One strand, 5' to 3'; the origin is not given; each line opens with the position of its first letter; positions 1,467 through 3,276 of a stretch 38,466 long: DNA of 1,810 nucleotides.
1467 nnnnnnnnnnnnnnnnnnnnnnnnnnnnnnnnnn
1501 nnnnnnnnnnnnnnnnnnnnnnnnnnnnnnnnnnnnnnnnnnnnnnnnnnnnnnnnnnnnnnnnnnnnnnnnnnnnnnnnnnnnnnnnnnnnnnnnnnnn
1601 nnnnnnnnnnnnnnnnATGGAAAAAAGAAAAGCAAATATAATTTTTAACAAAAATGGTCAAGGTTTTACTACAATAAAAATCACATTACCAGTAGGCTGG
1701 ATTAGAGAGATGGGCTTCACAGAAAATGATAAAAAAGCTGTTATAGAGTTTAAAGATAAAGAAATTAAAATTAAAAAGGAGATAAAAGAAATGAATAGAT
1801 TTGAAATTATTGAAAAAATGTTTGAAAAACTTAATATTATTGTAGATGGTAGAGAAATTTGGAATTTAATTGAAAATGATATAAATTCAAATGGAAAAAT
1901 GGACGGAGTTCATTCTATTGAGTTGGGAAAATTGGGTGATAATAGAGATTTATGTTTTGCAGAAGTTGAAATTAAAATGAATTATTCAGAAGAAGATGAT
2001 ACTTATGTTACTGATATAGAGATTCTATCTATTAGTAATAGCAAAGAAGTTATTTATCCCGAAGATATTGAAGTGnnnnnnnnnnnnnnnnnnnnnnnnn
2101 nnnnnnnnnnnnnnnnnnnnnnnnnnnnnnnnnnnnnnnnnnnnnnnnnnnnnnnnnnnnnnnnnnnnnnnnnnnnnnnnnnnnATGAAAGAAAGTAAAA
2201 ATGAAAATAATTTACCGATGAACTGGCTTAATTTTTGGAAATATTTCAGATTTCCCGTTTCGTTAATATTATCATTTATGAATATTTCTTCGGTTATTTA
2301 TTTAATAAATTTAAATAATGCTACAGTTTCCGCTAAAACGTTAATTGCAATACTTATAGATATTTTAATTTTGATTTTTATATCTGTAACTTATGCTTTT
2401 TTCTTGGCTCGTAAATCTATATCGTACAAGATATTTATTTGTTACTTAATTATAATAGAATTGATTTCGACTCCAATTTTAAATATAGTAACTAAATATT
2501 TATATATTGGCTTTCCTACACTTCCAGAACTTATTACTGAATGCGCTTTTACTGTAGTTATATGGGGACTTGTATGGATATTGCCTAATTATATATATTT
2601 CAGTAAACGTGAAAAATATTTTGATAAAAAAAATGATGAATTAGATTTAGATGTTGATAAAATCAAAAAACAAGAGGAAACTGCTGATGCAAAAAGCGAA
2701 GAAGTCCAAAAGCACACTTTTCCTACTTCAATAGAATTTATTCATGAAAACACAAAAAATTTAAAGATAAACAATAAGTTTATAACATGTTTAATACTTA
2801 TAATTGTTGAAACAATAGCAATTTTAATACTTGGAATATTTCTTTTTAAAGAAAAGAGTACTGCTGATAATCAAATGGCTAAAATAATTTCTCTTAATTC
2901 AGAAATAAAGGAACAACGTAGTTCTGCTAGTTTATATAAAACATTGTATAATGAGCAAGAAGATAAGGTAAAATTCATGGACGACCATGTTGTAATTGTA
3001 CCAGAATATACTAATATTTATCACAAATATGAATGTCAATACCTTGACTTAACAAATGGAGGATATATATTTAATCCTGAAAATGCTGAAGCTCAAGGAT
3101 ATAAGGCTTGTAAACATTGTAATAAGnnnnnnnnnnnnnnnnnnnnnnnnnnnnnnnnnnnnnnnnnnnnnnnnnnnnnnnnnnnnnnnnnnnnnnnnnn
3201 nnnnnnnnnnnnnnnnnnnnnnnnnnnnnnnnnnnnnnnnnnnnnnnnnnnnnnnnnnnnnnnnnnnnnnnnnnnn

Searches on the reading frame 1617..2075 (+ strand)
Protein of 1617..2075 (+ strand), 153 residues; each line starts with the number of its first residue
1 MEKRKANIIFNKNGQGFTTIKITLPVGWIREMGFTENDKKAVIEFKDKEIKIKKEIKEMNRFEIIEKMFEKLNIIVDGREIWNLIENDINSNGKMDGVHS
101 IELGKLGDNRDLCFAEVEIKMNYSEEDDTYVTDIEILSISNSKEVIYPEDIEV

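Call 3: search_protein_families(library=pfam, proteins=[window:1617-2075:+], max_evalue=10)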
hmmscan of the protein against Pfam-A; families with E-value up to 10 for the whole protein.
window:1617-2075:+ (153 aa): 0 families

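Call 4: search_protein_families(library=phrogs, proteins=[window:1617-2075:+], max_evalue=1)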
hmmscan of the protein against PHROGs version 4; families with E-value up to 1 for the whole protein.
window:1617-2075:+ (153 aa): 3 families
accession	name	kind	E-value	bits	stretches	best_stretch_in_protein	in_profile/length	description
phrog_2329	-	unknown function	1.2e-17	64.7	1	1-55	2-56/59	-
phrog_4324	-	unknown function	0.022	16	1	22-72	15-65/89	-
phrog_9945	-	unknown function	0.2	12.6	1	114-145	50-81/136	-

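Call 54: search_solved_structures(query=window:1617-2075:+, max_evalue=10, show_alignments=2)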
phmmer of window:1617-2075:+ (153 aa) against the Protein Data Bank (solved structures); distinct sequences matched with E-value up to 10: 3.
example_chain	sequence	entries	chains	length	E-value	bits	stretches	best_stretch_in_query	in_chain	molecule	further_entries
3gku_A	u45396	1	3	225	0.016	18.5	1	43-128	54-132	Probable RNA-binding protein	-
9pin_E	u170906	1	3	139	0.14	15.4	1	62-103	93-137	FlaL2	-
10pl_F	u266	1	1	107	0.36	14.1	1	62-103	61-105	Flagellin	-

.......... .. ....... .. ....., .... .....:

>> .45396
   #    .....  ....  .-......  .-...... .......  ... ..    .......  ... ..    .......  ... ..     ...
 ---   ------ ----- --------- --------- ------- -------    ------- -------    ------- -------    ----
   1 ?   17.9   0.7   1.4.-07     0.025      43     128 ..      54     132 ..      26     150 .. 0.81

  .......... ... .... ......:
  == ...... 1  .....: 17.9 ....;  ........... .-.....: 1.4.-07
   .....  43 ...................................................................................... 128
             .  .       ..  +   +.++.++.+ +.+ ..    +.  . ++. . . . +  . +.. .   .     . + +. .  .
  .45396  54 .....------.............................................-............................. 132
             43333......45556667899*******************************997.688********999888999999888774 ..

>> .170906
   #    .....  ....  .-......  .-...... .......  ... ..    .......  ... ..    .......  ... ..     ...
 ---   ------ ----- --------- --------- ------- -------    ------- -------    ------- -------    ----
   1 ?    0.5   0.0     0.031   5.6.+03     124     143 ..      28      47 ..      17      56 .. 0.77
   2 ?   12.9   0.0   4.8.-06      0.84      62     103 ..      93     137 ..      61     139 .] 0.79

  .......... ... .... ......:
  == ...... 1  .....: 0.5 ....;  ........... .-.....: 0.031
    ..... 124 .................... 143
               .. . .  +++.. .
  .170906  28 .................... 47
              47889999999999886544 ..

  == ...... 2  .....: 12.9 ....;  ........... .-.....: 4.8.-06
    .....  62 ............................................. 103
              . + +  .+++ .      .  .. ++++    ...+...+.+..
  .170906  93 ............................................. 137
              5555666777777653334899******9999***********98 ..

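Call 55: search_protein_families(library=ncbifam, proteins=[window:1617-2075:+], max_evalue=1)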
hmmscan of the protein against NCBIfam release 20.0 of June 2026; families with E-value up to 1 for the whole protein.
window:1617-2075:+ (153 aa): 0 families

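Call 70: find_homologous_proteins(query=window:1617-2075:+, max_evalue=0.001)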
Query window:1617-2075:+ (153 aa): 15 proteins with E <= 0.001 among 78 candidates.
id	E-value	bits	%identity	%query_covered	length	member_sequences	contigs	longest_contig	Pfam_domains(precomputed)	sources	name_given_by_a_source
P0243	2.9e-90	318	98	100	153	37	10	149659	-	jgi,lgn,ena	jgi:hypothetical protein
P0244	3.4e-79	282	82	100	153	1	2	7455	-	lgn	-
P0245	8.3e-79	281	82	100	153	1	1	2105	-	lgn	-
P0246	1.9e-77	276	83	100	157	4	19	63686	-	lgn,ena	-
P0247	2.1e-74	266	82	100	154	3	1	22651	-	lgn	-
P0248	9.5e-51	190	61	100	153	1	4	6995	-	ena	-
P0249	1.9e-50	189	92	62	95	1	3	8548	-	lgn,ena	-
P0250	1.6e-49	186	92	62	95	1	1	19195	-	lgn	-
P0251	4.1e-48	181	88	62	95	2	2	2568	-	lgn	-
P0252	5.5e-48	181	88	62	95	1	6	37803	-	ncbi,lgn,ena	-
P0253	3.4e-37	146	72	61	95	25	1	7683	-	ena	-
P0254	4.9e-30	122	62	62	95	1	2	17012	-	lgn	-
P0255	1.8e-13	69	70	35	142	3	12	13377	-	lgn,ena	-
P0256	1.3e-10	59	53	50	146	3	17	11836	-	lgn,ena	-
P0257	2.2e-10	59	59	38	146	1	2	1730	-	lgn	-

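Call 77: predict_structure(alignment_id=A4)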
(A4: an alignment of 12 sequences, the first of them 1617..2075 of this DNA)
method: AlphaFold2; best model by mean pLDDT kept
length: 153 residues; sequences in the alignment: 12
mean_pLDDT: 83.4   pTM: 0.60
mean pLDDT of the five models: 83.4, 82.5, 82.1, 81.5, 78.4
residues with pLDDT >= 90: 62; 70-90: 73; 50-70: 12; < 50: 6
segments of 3 or more residues with pLDDT < 50: 14-19
pLDDT, mean of each block of 10 residues (from residue 1): 76 48 75 79 83 73 93 94 93 89 92 95 81 91 93 74
secondary structure, 60 per line:
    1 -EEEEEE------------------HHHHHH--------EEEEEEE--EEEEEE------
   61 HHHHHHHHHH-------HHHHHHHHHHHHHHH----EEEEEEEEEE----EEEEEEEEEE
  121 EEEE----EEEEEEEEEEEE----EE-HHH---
elements in order: E2-7 H26-31 E40-46 E49-54 H61-70 H78-92 E97-106 E111-124 E129-140

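Call 80: fold_search(model_id=the predicted structure, library=pdb)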
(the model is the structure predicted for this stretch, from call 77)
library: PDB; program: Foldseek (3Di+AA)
matches with E <= 10: 555; with E <= 0.001: 0
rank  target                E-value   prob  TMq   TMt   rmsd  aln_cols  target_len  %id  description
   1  8ow1_P                7.2e-02  0.33  0.22  0.15  16.7       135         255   12  Cryo-EM structure of the yeast Inner kinetochore bound to a CENP-A nucleosome. (released 2023-08-09)
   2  8ow1_PP               1.4e-01  0.41  0.26  0.17  16.7       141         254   13  Cryo-EM structure of the yeast Inner kinetochore bound to a CENP-A nucleosome. (released 2023-08-09)
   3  3icy_A                1.7e-01  0.35  0.23  0.27  13.2       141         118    9  The crystal structure of sensory box histidine kinase/response regulator domain from Chlorobium tepidum TLS (released 2010-01-12)
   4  8ovw_P                1.9e-01  0.28  0.23  0.15  16.4       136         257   10  Cryo-EM structure of CBF1-CCAN bound topologically to centromeric DNA (released 2023-08-09)
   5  8ovx_P                2.0e-01  0.16  0.19  0.16  16.4       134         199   15  Cryo-EM structure of yeast CENP-OPQU+ bound to the CENP-A N-terminus (released 2023-08-09)
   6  3tgo_D                2.1e-01  0.25  0.26  0.22  17.0       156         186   10  Crystal structure of the E. coli BamCD complex (released 2011-09-28)
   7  6qlf_P                2.6e-01  0.16  0.19  0.14  16.3       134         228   13  Structure of inner kinetochore CCAN complex with mask1 (released 2019-10-02)
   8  6qld_P                3.5e-01  0.14  0.19  0.13  16.9       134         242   13  Structure of inner kinetochore CCAN-Cenp-A complex (released 2019-10-02)
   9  7r4s_D                4.3e-01  0.25  0.26  0.29  14.3       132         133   13  Crystal structure of PpSB1-LOV-I48T mutant (dark state) (released 2022-12-21)
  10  7r4s_B                5.4e-01  0.28  0.27  0.30  14.0       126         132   13  Crystal structure of PpSB1-LOV-I48T mutant (dark state) (released 2022-12-21)
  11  8a36_A                6.1e-01  0.23  0.26  0.29  13.9       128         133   13  Crystal structure of PpSB1-LOV-K117E mutant (dark state), monoclinic form (released 2023-07-05)
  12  5ohm_J                6.4e-01  0.28  0.23  0.36  12.2       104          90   12  K33-specific affimer bound to K33 diUb (released 2017-10-04)
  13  8q5e_A                6.8e-01  0.20  0.25  0.28  14.3       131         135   13  Crystal structure of PpSB1-LOV protein from Pseudomonas putida with covalent FMN (released 2023-11-29)
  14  4zqd_C                6.8e-01  0.16  0.28  0.20  10.8       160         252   11  Crystal Structure of the Heterodimeric HIF-2a:ARNT Complex with the Benzoxadiazole Antagonist 0X3 (released 2015-08-12)
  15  1x0o_MODEL_1_A        7.2e-01  0.28  0.21  0.24   6.1        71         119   11  human ARNT C-terminal PAS domain (released 2005-10-25)
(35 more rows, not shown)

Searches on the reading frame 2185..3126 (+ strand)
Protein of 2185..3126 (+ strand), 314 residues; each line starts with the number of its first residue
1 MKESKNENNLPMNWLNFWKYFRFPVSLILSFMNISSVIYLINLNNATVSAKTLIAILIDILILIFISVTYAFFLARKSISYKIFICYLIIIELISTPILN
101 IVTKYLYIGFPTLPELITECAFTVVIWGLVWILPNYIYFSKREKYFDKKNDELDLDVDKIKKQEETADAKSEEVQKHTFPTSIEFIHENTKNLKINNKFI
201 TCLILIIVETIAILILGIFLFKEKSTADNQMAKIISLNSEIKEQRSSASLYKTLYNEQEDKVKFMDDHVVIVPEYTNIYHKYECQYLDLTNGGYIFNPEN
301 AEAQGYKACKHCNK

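Call 3: search_protein_families(library=pfam, proteins=[window:2185-3126:+], max_evalue=10)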
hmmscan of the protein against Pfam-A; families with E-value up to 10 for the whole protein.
window:2185-3126:+ (314 aa): 3 families
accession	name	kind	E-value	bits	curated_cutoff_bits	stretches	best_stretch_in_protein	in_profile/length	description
PF02805.21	Ada_Zn_binding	-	0.00086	19.7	23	1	261-313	9-63/65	Metal binding domain of Ada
PF01102.23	Glycophorin_A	-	0.12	13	30.1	1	159-221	14-78/114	Glycophorin A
PF06365.17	CD34_antigen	-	9.8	6.6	26.3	1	46-78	100-132/204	CD34/Podocalyxin family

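Call 4: search_protein_families(library=phrogs, proteins=[window:2185-3126:+], max_evalue=1)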
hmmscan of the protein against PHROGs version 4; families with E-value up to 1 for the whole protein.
window:2185-3126:+ (314 aa): 4 families
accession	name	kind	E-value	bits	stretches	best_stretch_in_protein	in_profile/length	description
phrog_250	-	unknown function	0.094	12.9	1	141-273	136-211/367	-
phrog_3999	-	unknown function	0.097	13.8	1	114-194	11-90/107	-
phrog_214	-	lysis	0.12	13.2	1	203-265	10-64/176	Rz-like spanin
phrog_33249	-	unknown function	0.23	12.5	1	192-236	3-45/121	-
